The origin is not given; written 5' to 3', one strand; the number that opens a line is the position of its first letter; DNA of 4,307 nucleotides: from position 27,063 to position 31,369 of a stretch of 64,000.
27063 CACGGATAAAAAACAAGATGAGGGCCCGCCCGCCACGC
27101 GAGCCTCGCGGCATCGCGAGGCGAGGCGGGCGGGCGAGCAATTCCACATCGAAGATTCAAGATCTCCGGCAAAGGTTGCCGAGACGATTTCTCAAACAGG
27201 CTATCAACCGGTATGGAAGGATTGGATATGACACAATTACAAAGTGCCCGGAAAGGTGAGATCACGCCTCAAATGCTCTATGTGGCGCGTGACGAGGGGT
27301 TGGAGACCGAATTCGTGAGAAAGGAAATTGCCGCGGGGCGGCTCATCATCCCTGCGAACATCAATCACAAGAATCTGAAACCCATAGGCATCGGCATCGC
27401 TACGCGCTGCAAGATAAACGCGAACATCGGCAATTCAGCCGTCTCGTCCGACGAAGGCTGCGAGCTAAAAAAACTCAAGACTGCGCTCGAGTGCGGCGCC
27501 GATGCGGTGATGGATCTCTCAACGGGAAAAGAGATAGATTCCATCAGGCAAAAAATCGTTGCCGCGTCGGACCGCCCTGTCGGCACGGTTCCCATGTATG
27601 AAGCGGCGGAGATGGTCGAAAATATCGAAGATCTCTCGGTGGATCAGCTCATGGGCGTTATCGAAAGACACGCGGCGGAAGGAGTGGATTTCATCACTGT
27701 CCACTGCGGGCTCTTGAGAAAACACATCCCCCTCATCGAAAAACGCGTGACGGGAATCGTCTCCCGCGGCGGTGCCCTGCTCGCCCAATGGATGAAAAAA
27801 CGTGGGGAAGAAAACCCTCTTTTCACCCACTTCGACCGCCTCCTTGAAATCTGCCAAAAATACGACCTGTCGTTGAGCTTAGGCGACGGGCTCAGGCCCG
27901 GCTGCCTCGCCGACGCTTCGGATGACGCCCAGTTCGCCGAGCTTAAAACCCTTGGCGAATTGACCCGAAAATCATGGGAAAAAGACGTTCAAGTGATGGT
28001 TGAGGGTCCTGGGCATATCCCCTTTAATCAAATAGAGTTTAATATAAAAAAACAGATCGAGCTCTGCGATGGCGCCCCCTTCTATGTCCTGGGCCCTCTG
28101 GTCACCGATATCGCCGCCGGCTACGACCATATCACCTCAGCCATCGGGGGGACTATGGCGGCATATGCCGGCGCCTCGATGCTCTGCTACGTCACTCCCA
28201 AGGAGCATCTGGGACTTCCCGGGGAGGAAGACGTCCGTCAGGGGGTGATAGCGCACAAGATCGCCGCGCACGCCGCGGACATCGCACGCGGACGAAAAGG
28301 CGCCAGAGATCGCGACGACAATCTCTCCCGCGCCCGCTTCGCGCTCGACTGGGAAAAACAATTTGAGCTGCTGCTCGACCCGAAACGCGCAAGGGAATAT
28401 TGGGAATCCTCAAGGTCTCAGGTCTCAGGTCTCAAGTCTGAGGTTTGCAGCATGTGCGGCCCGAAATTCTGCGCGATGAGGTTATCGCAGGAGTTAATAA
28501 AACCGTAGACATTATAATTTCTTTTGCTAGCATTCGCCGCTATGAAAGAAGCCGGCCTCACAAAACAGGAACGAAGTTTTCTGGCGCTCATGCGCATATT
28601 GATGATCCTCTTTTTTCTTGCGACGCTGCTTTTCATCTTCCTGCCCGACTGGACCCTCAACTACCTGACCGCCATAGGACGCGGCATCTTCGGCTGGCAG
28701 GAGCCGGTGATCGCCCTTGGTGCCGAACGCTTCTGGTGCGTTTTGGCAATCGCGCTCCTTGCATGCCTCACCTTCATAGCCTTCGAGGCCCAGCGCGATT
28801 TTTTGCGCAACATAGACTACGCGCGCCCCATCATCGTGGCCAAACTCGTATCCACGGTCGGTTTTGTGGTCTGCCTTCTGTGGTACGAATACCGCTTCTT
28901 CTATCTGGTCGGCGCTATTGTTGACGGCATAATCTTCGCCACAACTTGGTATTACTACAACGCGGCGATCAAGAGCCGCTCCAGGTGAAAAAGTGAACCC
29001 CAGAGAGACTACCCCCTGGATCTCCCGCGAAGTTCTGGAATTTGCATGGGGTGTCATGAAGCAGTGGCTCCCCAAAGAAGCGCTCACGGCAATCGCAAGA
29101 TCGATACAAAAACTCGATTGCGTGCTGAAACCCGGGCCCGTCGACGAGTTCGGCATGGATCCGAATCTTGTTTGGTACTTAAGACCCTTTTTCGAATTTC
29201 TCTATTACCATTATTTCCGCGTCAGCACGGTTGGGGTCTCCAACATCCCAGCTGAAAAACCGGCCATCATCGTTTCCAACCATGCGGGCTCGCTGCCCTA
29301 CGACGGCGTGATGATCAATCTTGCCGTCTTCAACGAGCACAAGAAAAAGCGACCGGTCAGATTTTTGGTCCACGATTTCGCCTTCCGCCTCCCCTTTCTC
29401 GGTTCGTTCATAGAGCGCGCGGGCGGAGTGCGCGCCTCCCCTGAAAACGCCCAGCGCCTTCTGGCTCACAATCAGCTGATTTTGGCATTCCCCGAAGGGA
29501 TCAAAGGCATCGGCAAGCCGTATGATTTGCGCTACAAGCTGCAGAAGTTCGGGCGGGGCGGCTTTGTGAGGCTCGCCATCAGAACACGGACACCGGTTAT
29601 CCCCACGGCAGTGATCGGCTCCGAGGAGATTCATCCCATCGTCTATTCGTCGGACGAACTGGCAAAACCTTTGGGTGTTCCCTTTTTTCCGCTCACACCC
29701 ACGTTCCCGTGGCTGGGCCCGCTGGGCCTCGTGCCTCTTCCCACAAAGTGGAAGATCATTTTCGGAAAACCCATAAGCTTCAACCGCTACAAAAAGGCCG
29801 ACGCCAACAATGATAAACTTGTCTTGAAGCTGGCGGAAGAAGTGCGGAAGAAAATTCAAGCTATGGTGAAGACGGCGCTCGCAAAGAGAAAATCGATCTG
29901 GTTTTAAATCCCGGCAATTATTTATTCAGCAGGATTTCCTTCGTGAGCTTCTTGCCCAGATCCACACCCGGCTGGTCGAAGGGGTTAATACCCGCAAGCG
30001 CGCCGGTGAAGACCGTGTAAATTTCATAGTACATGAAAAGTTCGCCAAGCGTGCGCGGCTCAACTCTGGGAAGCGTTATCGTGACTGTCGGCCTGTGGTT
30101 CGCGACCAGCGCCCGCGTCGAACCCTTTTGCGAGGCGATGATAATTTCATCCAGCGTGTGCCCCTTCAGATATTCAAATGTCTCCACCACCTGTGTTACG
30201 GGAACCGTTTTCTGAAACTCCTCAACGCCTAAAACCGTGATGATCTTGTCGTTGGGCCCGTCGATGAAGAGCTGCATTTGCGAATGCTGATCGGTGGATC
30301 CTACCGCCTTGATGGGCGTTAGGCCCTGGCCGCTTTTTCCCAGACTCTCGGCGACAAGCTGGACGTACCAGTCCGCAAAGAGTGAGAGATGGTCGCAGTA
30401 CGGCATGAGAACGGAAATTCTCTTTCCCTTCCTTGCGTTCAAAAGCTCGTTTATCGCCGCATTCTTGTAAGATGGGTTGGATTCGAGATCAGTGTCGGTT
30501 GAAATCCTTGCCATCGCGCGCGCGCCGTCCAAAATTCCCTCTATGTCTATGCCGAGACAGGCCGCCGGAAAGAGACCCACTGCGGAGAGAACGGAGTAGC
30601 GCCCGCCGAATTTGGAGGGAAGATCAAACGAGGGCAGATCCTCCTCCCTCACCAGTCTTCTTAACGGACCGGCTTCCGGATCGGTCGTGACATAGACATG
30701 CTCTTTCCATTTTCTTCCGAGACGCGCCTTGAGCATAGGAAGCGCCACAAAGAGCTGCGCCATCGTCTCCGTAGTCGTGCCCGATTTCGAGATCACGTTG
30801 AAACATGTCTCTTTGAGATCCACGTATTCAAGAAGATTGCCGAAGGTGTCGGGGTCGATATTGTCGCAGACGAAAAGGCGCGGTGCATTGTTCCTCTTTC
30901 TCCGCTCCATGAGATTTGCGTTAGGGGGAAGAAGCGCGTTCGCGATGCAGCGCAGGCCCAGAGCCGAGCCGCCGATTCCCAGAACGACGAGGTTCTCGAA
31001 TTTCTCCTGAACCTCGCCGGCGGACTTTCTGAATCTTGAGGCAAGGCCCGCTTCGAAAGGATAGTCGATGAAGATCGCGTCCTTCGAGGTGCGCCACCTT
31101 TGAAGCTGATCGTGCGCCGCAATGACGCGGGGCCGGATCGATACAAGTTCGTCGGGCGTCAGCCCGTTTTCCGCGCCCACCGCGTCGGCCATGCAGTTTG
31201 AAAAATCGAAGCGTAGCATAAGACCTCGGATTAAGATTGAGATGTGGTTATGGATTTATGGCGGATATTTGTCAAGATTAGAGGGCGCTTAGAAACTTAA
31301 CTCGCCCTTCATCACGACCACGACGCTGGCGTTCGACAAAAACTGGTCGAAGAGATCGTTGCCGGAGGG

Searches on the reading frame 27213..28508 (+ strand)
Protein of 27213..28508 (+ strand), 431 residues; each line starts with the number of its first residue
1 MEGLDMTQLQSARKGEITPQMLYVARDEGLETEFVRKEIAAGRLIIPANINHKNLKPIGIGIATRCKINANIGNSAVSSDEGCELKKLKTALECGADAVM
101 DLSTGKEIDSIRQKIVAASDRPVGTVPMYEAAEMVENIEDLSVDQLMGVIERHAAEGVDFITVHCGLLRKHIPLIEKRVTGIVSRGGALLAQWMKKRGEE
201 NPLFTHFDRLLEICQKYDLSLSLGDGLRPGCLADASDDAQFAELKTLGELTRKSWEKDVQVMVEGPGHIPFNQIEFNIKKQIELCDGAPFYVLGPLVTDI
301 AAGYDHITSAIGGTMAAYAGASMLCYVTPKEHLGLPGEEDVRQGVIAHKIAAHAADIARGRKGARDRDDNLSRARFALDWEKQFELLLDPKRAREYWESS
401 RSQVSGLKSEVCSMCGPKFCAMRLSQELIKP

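Call 59: search_protein_families(library=ncbifam, proteins=[window:27213-28508:+], max_evalue=1e-10)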
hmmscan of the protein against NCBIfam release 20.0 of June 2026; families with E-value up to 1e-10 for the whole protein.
window:27213-28508:+ (431 aa): 4 families
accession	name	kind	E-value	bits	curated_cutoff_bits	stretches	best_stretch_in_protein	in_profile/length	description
NF009895.0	PRK13352.1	equivalog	4.9e-199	661.5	410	1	6-429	2-421/430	phosphomethylpyrimidine synthase ThiC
TIGR00190.1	thiC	equivalog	6.9e-194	644.4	460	1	6-428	1-421/423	phosphomethylpyrimidine synthase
NF006763.1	PRK09284.1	equivalog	2.8e-185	617.1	650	1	4-428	114-563/564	phosphomethylpyrimidine synthase ThiC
TIGR04386.1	ThiC_like_1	exception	1.2e-152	508.6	700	1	7-428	1-423/426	B12 lower ligand biosynthesis ThiC-like protein BzaB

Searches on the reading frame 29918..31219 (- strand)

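Call 82: search_protein_families(library=pfam, proteins=[window:29918-31219:-], max_evalue=0.00001)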
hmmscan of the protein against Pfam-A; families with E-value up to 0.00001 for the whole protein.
window:29918-31219:- (433 aa): 1 family
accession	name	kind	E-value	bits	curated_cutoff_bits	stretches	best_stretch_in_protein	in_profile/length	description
PF00342.24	PGI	-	4.3e-36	125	22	1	68-430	90-466/486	Phosphoglucose isomerase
